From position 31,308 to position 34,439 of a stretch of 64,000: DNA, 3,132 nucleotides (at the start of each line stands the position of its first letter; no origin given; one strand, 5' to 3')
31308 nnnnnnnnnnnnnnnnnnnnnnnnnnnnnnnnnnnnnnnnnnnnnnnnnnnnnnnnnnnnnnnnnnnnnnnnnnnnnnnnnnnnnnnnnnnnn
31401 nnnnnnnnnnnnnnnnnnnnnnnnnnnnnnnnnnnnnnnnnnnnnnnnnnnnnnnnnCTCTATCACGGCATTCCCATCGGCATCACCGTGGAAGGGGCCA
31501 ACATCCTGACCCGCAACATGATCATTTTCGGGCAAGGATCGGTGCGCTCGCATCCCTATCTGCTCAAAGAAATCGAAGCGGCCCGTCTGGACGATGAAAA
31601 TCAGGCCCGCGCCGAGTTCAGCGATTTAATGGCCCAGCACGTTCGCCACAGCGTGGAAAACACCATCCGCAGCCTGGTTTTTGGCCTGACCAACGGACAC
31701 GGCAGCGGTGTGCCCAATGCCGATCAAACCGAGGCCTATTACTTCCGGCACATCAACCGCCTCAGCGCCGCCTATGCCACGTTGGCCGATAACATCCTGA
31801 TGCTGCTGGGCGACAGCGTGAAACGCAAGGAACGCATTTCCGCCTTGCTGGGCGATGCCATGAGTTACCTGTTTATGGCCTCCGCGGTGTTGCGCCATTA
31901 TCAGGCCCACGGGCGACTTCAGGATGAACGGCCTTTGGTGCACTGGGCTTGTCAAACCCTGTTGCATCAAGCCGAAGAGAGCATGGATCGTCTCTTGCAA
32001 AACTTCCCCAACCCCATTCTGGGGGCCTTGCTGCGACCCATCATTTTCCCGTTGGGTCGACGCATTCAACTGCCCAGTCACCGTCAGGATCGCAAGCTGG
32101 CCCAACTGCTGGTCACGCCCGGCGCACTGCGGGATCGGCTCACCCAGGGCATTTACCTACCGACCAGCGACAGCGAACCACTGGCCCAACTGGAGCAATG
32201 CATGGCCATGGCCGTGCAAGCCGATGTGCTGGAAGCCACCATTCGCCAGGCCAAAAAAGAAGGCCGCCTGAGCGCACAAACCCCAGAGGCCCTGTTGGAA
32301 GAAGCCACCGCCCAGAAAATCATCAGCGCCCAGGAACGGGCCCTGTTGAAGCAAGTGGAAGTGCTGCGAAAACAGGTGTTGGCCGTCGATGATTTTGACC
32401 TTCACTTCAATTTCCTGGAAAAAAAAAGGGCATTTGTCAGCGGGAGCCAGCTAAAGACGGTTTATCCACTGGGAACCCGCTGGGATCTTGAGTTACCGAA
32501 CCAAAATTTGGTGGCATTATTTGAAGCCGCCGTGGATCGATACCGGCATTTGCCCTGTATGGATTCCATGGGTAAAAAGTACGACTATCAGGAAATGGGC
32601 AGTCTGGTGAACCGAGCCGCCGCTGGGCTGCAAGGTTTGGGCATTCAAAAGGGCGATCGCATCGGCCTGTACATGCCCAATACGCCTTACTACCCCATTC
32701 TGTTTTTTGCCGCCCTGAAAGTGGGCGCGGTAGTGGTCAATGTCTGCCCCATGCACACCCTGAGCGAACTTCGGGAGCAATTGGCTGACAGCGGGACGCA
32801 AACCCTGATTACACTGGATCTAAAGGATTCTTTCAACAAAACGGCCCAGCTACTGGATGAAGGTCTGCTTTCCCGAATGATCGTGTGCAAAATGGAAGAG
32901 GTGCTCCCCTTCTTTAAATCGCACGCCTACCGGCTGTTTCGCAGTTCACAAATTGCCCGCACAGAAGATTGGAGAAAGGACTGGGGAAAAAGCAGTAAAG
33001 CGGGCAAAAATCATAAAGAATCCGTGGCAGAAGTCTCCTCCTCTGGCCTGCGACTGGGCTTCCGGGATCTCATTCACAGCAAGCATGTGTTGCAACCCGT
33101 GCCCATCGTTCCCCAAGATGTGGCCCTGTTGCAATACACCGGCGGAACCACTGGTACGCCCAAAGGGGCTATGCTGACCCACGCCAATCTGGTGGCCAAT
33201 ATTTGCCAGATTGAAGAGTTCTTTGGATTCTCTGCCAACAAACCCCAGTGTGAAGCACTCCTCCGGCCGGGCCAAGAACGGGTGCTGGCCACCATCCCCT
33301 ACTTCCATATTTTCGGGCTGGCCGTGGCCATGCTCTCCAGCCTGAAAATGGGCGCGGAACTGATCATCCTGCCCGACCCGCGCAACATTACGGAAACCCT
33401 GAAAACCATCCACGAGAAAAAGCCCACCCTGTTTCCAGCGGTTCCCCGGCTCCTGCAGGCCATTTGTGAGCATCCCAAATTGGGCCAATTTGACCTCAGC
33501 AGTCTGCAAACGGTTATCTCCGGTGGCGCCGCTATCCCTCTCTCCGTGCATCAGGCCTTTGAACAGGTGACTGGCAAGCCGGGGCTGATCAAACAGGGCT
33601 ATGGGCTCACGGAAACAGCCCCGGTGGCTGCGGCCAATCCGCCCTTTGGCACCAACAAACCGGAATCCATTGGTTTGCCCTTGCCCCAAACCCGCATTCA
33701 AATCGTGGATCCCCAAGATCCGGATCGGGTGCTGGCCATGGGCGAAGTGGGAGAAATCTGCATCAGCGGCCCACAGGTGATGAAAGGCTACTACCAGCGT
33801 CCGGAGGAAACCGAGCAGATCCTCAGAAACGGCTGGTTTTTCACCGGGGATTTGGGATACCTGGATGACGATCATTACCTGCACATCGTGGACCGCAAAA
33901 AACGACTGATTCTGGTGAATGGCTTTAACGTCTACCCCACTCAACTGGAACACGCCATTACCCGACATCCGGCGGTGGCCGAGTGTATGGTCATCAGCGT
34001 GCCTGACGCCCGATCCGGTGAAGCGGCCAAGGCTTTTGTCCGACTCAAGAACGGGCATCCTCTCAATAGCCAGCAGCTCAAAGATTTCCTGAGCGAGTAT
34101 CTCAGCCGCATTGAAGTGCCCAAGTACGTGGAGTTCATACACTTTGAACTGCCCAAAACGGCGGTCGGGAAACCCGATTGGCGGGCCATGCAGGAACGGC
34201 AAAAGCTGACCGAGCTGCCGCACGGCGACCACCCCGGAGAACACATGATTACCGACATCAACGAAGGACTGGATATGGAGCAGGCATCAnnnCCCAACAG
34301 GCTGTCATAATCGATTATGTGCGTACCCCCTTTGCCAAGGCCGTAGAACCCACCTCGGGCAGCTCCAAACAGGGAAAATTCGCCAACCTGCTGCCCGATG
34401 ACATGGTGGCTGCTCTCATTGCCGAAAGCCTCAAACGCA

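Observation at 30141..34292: Natural FadE::FadD fusion (acyl-CoA dehydrogenase + acyl-CoA synthetase in one 1383-aa polypeptide) with an A9 tract at the junction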

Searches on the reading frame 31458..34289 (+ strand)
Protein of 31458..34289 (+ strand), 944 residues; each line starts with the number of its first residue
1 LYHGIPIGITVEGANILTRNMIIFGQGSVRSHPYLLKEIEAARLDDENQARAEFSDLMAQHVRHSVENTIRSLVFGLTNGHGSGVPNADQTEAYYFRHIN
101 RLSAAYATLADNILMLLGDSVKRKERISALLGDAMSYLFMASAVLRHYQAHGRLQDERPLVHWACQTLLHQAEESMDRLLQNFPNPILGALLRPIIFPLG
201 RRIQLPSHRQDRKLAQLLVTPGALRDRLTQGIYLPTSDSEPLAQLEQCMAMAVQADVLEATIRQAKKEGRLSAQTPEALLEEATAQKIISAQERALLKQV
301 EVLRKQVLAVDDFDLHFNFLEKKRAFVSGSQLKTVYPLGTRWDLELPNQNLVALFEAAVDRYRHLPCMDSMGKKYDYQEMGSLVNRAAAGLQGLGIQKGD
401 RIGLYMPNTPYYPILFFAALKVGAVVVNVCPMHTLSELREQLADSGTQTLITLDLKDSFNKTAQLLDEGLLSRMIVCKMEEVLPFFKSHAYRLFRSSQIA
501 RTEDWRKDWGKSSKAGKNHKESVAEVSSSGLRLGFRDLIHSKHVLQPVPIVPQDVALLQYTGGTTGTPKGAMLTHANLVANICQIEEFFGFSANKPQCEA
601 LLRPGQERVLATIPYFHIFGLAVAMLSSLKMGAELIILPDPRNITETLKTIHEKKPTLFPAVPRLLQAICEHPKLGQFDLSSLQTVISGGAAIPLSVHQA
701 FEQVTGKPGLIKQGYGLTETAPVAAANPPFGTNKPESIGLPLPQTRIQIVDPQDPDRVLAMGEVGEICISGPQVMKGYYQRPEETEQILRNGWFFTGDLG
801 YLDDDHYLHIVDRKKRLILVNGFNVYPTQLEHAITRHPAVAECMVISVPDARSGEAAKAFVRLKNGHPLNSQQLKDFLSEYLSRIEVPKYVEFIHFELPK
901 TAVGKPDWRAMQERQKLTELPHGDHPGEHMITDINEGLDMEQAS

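Call 80: predict_structure(alignment_id=A2)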
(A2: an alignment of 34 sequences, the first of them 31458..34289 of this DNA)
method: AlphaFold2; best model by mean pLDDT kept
length: 944 residues; sequences in the alignment: 34
mean_pLDDT: 74.9   pTM: 0.55
mean pLDDT of the five models: 74.9, 74.8, 71.4, 71.1, 70.0
residues with pLDDT >= 90: 131; 70-90: 554; 50-70: 147; < 50: 112
segments of 3 or more residues with pLDDT < 50: 1-33, 311-314, 512-528, 562-566, 592-601, 718-721, 813-815, 902-904, 921-944
pLDDT, mean of each block of 10 residues (from residue 1): 27 33 36 52 68 71 74 84 81 89 86 70 65 80 84 84 91 90 85 87 84 76 67 61 71 82 86 83 87 85 69 49 74 69 83 92 89 88 95 92 87 93 91 81 91 87 88 88 76 76 61 43 40 85 90 90 56 89 75 41 71 56 75 81 84 85 79 88 75 73 81 57 55 61 84 85 83 86 84 79 80 51 62 85 84 79 88 89 80 83 59 73 38 33 31
secondary structure, 60 per line:
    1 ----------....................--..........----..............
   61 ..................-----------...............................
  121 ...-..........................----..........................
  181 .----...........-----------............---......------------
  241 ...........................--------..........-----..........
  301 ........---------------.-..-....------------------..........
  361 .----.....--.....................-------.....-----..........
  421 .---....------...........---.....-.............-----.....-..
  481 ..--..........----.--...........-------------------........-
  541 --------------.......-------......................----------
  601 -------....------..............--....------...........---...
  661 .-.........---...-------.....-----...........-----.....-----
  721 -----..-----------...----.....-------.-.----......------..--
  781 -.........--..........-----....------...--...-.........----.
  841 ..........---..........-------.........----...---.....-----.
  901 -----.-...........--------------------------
elements in order (helices of 4 or more, strands of 3 or more residues): H11-30 H33-42 H47-78 H90-123 H125-150 H155-181 H186-196 H208-219 H223-228 H241-267 H276-285 H291-308 H329-332 H351-361 E366-370 E373-376 H377-393 E401-405 H411-421 E425-428 H435-445 E449-453 H456-467 E473-477 H479-482 H485-494 H502-512 E532-534 H535-539 E555-561 E569-574 H575-590 E608-611 H618-631 E634-637 H644-654 E658-661 H663-671 E685-689 H695-705 E711-715 E739-741 E746-750 E765-770 H782-788 E793-802 E808-811 E818-820 E823-825 H827-835 E840-850 E854-863 H871-879 E890-894 H908-918
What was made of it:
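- Hinge: pLDDT is below 50 at model residues 311-314 (window residues 750-753), between well-folded halves (call 80). AlphaFold gave pTM 0.55 and no confident inter-domain arrangement (call 80).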

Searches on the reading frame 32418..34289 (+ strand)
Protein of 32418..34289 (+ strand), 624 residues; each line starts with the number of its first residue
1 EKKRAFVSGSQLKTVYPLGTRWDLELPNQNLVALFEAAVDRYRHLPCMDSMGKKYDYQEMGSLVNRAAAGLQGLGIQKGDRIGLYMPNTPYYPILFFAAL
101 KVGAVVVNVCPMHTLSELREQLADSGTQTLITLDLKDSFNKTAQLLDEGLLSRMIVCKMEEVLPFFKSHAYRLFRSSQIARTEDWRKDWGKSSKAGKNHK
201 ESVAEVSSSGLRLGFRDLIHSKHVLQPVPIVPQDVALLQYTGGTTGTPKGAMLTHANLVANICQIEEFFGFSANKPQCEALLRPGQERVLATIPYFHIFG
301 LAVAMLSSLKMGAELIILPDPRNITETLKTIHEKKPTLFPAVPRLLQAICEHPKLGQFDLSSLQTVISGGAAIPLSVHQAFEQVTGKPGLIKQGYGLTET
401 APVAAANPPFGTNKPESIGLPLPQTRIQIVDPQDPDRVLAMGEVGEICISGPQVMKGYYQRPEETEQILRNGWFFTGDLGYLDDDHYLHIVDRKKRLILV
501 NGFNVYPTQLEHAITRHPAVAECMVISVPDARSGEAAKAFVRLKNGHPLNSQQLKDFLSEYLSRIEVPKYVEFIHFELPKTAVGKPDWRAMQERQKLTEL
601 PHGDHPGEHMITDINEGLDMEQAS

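Call 40: find_homologous_proteins(query=window:32418-34289:+, max_evalue=1e-20)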
Query window:32418-34289:+ (624 aa): 8000 proteins with E <= 1e-20 among 8000 candidates; the best 120 are listed.
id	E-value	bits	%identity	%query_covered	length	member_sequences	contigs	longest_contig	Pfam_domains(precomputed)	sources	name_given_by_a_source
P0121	3.0e-263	893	65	100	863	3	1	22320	PF00501.35,PF13193.13,PF09317.17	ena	-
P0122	2.4e-215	735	54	97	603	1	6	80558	PF00501.35,PF13193.13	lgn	-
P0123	2.4e-213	728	54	95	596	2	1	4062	PF00501.35,PF13193.13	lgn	-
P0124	5.4e-212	724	53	95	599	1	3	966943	PF00501.35,PF13193.13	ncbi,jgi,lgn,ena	-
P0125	6.3e-209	714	50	95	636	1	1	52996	PF00501.35,PF13193.13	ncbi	-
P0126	3.2e-208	711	51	97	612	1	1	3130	PF00501.35,PF13193.13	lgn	-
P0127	8.3e-208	710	52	95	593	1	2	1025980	PF00501.35,PF13193.13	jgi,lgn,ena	-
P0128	2.5e-202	692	51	95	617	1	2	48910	PF00501.35,PF13193.13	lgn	-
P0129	5.6e-202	691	52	95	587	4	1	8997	PF00501.35,PF13193.13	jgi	jgi:long-chain acyl-CoA synthetase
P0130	3.4e-201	688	50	96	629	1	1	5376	PF00501.35,PF13193.13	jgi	jgi:long-chain acyl-CoA synthetase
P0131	3.0e-200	685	51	96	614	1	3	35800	PF00501.35,PF13193.13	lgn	-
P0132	4.5e-198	678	51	95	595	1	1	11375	PF00501.35,PF13193.13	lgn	-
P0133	2.5e-195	669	50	95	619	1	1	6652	PF00501.35,PF13193.13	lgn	-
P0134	7.4e-194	664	51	94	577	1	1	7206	PF00501.35,PF13193.13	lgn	-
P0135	2.6e-193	662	48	95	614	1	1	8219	PF00501.35,PF13193.13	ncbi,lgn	-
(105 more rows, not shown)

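Call 43: find_encoding_contigs(protein=P0124, flank=5000, max_places=1)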
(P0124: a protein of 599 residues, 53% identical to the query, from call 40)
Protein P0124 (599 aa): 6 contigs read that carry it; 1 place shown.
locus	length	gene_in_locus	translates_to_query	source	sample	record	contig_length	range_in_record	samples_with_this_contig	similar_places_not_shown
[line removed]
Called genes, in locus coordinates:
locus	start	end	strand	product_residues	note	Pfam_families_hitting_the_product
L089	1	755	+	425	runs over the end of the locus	PF02347:GDC-P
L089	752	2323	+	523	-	PF02347:GDC-P, PF01212:Beta_elim_lyase (weak), PF00266:Aminotran_5, PF21478:GcvP2_C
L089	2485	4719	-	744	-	PF02771:Acyl-CoA_dh_N, PF02770:Acyl-CoA_dh_M, PF00441:Acyl-CoA_dh_1, PF09317:ACDH_C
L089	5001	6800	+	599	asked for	PF00501:AMP-binding, PF13193:AMP-binding_C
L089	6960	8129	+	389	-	PF00108:Thiolase_N, PF02803:Thiolase_C, PF22691:Thiolase_C_1 (faint)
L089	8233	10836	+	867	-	PF02737:3HCDH_N, PF00725:3HCDH (weak), PF00378:ECH_1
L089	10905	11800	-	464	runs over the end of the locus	PF01979:Amidohydro_1, PF07969:Amidohydro_3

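Call 44: find_encoding_contigs(protein=P0125, flank=5000, max_places=1)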
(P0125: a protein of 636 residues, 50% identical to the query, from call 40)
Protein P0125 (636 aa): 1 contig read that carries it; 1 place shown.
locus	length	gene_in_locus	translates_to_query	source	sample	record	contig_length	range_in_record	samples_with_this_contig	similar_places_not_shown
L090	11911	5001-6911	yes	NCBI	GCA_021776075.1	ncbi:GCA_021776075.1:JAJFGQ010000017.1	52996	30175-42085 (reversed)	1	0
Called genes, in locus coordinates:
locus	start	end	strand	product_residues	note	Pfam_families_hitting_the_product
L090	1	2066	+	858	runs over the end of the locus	PF02771:Acyl-CoA_dh_N, PF02770:Acyl-CoA_dh_M, PF00441:Acyl-CoA_dh_1, PF09317:ACDH_C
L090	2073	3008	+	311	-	PF00291:PALP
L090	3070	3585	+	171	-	-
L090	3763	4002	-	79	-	-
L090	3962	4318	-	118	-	-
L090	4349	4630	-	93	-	-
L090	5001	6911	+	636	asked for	PF00501:AMP-binding, PF13193:AMP-binding_C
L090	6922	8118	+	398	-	PF00108:Thiolase_N, PF02803:Thiolase_C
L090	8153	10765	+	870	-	PF02737:3HCDH_N, PF00725:3HCDH, PF00378:ECH_1, PF16113:ECH_2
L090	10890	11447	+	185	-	PF27665:UCP028175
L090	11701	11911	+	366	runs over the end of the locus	-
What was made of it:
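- They sit in ligase->thiolase->dehydrogenase/hydratase operons with a separate ACDH_C-type FadE divergent or 3 kb upstream (calls 43, 44).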

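Call 53: find_encoding_contigs(protein=P0121, flank=3000, max_places=1)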
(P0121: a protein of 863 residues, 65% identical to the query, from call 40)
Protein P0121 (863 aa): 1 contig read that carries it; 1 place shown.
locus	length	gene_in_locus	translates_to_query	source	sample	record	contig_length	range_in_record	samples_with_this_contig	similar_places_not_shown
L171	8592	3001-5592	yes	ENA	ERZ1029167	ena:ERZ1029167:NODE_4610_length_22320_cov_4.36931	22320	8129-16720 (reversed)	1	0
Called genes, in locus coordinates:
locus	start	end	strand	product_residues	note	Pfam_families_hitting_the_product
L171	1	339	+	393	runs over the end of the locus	PF00291:PALP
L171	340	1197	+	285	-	PF00290:Trp_syntA, PF01884:PcrB (faint), PF00977:His_biosynth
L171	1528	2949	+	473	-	PF02771:Acyl-CoA_dh_N, PF02770:Acyl-CoA_dh_M, PF00441:Acyl-CoA_dh_1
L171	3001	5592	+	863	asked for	PF09317:ACDH_C, PF00501:AMP-binding, PF13193:AMP-binding_C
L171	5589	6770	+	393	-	PF00108:Thiolase_N, PF02803:Thiolase_C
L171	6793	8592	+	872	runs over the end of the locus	PF02737:3HCDH_N, PF00725:3HCDH (weak), PF00378:ECH_1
